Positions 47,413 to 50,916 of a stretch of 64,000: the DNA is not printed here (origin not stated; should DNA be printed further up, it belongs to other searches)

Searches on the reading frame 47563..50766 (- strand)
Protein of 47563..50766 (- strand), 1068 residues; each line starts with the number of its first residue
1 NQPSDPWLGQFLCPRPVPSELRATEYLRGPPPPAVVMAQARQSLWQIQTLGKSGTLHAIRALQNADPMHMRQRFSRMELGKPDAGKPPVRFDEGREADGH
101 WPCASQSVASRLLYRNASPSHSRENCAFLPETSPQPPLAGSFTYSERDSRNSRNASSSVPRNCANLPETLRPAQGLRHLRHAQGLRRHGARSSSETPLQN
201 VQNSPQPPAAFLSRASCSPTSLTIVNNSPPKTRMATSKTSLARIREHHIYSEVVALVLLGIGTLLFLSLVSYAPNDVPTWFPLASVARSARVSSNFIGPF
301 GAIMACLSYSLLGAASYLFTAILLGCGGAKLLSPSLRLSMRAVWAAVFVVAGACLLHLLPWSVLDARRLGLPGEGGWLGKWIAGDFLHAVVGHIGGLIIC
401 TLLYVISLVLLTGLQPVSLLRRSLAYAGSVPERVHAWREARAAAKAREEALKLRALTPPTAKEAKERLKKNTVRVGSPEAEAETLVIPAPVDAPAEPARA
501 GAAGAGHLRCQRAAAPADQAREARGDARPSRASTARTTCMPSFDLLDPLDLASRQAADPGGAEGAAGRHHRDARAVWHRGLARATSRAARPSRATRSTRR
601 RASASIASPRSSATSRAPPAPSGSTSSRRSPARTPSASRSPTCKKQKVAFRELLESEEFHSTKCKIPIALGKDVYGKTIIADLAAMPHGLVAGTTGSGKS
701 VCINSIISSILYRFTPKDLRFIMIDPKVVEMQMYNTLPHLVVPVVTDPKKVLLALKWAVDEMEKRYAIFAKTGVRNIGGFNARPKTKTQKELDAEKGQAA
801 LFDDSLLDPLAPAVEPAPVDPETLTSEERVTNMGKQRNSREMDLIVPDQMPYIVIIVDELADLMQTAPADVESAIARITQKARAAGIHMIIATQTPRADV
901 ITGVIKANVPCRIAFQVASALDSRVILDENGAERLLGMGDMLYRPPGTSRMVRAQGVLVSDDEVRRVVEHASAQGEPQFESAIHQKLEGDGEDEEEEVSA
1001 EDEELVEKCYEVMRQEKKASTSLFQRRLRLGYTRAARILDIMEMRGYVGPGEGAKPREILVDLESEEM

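Call 55: search_protein_families(library=pfam, proteins=[window:47563-50766:-], max_evalue=0.0001)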
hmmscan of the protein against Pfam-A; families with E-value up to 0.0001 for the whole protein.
window:47563-50766:- (1068 aa): 3 families
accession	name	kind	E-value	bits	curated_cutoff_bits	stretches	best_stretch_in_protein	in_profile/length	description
PF01580.24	FtsK_SpoIIIE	-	1.7e-62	211.2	24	1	651-896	3-219/221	FtsK/SpoIIIE family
PF09397.16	FtsK_gamma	-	1.5e-22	79.5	30.6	1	1001-1061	2-62/63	Ftsk gamma domain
PF13491.11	FtsK_4TM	-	6.3e-20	72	23.1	1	250-422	4-169/171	4TM region of DNA translocase FtsK/SpoIIIE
